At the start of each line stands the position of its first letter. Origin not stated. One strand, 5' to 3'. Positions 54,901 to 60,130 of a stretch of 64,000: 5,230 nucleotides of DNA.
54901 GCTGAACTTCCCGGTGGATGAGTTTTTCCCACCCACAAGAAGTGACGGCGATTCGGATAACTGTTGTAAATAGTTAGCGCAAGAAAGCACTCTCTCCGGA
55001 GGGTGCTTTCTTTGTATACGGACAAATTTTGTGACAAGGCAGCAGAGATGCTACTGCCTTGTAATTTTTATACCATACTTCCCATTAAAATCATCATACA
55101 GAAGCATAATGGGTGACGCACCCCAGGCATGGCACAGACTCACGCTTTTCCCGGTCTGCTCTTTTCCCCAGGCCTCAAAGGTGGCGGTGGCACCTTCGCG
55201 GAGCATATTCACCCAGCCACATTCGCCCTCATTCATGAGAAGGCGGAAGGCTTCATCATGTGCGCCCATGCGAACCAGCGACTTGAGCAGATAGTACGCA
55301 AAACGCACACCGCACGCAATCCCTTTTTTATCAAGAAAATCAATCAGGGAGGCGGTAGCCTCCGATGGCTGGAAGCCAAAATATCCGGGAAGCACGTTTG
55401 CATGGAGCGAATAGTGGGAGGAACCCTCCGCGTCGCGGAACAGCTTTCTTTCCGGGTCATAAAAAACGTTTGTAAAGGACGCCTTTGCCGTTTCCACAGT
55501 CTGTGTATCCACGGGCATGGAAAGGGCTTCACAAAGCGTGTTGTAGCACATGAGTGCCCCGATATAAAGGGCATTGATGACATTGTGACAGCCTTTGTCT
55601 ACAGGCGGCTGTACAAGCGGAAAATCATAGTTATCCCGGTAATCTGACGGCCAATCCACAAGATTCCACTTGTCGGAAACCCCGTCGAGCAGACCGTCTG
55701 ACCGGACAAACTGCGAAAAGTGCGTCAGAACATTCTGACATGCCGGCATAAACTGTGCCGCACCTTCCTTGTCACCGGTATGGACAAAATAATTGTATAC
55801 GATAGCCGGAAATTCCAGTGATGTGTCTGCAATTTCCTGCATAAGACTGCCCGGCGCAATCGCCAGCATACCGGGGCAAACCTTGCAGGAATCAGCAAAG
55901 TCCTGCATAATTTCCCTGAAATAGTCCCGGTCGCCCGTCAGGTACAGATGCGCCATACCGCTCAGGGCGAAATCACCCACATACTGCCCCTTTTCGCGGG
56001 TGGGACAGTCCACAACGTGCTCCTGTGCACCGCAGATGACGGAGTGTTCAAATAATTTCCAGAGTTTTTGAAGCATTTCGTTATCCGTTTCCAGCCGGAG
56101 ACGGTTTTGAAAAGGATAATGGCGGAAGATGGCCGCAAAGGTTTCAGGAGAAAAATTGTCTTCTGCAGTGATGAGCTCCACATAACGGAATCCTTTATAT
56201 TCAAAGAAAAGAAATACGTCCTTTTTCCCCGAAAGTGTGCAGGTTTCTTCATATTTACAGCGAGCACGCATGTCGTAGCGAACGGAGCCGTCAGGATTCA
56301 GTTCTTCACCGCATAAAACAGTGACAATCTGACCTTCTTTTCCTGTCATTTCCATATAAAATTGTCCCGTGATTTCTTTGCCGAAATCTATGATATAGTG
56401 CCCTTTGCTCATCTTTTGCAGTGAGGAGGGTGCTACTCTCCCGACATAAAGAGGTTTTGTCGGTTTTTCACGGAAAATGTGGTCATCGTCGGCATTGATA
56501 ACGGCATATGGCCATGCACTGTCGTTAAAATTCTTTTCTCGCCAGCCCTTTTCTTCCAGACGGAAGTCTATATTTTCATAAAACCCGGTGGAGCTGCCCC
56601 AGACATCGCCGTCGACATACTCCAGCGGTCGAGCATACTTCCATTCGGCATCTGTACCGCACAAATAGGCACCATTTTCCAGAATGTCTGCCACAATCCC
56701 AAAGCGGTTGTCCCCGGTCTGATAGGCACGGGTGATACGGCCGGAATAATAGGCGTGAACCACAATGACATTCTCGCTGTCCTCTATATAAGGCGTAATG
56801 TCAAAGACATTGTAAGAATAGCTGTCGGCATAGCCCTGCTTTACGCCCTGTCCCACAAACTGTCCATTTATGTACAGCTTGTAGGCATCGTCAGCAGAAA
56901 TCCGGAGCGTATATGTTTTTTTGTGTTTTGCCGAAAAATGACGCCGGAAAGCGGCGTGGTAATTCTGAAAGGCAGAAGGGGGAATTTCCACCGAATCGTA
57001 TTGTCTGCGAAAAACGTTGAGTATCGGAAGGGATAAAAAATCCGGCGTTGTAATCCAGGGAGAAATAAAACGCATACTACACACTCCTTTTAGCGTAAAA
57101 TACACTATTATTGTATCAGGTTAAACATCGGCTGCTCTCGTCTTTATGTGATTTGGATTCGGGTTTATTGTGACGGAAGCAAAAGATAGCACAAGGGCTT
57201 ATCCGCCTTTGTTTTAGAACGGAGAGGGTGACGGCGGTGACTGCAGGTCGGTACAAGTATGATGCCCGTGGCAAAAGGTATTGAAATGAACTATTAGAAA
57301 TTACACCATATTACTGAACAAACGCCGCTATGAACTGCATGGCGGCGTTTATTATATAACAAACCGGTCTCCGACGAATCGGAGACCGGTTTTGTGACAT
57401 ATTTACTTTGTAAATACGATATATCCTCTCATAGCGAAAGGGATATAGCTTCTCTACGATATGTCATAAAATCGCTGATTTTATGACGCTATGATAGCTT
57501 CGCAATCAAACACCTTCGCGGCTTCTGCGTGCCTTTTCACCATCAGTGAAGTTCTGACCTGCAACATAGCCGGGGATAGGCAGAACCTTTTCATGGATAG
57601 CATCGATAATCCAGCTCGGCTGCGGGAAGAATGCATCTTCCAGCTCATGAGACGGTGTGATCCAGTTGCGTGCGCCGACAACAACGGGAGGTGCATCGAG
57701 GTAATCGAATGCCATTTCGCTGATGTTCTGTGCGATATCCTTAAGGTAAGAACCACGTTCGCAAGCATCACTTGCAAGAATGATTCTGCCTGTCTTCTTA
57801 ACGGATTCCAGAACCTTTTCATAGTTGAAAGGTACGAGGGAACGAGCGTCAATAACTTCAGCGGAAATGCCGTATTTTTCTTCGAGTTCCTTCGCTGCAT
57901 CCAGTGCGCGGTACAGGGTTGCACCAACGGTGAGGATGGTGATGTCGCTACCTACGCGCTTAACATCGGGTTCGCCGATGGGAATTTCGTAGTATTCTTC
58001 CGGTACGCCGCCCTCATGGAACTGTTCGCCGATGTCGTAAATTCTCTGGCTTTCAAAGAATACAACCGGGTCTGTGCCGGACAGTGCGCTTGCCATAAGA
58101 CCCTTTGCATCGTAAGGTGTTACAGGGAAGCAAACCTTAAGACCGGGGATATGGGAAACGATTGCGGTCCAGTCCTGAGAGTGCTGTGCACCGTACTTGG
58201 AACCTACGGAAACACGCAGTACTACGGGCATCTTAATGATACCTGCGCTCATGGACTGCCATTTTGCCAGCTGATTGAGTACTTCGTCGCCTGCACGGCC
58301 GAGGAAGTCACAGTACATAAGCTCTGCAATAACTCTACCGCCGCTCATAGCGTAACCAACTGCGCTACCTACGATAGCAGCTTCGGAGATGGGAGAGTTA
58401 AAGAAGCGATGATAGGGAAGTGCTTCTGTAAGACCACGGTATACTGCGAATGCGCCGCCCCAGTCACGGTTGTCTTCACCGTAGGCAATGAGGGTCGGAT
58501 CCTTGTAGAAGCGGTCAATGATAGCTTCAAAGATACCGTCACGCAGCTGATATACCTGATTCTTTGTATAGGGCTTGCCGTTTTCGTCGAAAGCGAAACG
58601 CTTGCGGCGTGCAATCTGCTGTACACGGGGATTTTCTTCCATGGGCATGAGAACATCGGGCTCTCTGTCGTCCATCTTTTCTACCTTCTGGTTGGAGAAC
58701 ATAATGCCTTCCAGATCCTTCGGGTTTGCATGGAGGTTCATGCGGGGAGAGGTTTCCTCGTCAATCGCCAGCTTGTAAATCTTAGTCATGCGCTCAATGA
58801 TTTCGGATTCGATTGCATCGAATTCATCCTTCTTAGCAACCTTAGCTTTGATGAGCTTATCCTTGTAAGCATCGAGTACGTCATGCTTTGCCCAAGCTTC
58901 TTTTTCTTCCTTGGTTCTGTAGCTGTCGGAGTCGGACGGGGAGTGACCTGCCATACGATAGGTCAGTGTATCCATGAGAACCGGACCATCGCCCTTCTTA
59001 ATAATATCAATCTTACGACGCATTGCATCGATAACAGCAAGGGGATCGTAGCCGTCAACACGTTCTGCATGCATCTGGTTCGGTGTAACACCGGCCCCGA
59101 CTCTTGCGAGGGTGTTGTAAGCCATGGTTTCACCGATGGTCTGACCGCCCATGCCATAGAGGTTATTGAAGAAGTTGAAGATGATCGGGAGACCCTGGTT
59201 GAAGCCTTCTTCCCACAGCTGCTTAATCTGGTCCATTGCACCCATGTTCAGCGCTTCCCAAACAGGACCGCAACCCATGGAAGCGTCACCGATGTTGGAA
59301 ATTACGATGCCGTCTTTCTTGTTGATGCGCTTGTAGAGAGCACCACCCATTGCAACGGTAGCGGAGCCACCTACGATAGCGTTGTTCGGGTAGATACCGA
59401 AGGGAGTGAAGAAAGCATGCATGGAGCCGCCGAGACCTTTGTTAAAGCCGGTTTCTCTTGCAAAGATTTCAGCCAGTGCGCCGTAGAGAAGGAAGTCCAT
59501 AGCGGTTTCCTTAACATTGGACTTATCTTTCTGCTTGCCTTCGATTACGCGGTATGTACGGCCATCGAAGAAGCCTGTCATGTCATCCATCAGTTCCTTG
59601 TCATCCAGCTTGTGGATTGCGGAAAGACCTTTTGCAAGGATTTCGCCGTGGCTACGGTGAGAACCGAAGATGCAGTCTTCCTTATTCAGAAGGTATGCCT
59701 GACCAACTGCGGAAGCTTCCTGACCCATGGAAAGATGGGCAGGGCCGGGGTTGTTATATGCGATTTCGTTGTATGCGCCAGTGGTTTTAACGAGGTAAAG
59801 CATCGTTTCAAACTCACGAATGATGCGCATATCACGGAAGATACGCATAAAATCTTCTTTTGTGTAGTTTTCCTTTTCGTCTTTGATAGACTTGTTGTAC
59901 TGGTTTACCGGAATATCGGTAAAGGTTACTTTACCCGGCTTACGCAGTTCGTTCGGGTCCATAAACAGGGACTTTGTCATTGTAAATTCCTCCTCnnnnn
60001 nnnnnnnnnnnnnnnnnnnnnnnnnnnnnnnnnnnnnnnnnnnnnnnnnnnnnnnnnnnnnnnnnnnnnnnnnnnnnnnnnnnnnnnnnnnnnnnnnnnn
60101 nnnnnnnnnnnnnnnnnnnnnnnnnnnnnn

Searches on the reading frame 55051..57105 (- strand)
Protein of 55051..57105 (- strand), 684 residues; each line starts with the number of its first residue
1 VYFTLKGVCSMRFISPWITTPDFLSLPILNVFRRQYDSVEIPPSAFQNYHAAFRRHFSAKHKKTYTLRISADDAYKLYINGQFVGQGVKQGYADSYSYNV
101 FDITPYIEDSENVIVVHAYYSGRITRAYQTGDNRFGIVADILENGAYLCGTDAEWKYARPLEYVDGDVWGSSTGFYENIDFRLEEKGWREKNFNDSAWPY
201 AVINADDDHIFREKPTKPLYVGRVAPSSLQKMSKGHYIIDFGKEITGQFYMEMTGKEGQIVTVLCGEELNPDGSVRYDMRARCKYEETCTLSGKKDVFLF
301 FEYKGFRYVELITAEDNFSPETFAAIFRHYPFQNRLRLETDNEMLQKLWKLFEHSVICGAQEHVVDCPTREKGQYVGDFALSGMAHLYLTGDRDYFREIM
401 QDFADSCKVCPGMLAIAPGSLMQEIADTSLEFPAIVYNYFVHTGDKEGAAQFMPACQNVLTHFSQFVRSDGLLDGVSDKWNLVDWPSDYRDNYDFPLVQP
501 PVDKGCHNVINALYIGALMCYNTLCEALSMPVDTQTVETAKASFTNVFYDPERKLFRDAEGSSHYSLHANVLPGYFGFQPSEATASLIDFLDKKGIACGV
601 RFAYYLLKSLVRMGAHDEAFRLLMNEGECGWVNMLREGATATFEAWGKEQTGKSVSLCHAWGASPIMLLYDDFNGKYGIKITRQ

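Call 8: search_protein_families(library=pfam, proteins=[window:55051-57105:-], max_evalue=0.001)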
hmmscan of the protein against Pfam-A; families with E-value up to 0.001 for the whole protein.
window:55051-57105:- (684 aa): 5 families
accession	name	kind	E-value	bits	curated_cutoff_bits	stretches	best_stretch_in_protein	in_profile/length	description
PF17389.8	Bac_rhamnosid6H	-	3e-33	116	24.5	1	338-671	6-337/339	Bacterial alpha-L-rhamnosidase 6 hairpin glycosidase domain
PF05592.18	Bac_rhamnosid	-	3.4e-15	56.2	22.2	1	231-326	2-99/102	Bacterial alpha-L-rhamnosidase concanavalin-like domain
PF08531.16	Bac_rhamnosid_N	-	3e-11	43.9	25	1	64-219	5-168/172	Alpha-L-rhamnosidase N-terminal domain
PF07691.17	PA14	-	9.7e-06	25.9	24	1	37-87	34-84/147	PA14 domain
PF02837.24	Glyco_hydro_2_N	-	1.5e-05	25.5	28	1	51-118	71-133/169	Glycosyl hydrolases family 2, sugar binding domain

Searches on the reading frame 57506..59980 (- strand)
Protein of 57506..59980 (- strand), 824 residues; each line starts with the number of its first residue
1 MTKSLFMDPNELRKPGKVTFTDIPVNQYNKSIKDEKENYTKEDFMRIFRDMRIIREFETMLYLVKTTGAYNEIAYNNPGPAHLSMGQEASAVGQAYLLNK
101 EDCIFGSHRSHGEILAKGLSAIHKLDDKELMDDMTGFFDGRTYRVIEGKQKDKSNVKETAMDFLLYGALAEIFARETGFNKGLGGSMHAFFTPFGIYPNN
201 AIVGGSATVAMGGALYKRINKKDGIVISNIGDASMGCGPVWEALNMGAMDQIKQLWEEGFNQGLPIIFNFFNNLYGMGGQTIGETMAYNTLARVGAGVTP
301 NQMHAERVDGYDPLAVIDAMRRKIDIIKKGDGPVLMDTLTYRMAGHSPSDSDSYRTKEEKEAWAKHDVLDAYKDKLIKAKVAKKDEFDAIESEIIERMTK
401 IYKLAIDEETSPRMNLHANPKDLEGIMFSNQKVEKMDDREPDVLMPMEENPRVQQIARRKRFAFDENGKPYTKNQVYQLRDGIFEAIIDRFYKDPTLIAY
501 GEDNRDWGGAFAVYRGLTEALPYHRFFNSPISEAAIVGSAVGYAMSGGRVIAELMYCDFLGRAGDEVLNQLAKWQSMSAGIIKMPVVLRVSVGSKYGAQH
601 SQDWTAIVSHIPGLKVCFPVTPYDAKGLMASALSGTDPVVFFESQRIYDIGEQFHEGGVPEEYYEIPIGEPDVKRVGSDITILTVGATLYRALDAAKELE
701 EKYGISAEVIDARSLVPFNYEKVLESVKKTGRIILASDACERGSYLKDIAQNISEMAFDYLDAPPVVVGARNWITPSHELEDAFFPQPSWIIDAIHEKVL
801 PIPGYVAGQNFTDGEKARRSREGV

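Call 75: search_protein_families(library=pfam, proteins=[window:57506-59980:-], max_evalue=0.01)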
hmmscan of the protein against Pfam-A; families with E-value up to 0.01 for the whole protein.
window:57506-59980:- (824 aa): 4 families
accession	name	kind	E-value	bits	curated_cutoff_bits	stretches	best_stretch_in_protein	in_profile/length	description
PF00676.26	E1_dh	-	9.6e-48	163.1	22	1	79-408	24-294/300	Dehydrogenase E1 component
PF02779.29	Transket_pyr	-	2.4e-29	102.6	27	1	479-648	5-172/174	Transketolase, pyrimidine binding domain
PF02780.25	Transketolase_C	-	5.8e-28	97.7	25.9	1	672-789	4-122/124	Transketolase, C-terminal domain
PF13292.11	DXP_synthase_N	-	0.0012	18.7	21.2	1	205-248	115-158/274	1-deoxy-D-xylulose-5-phosphate synthase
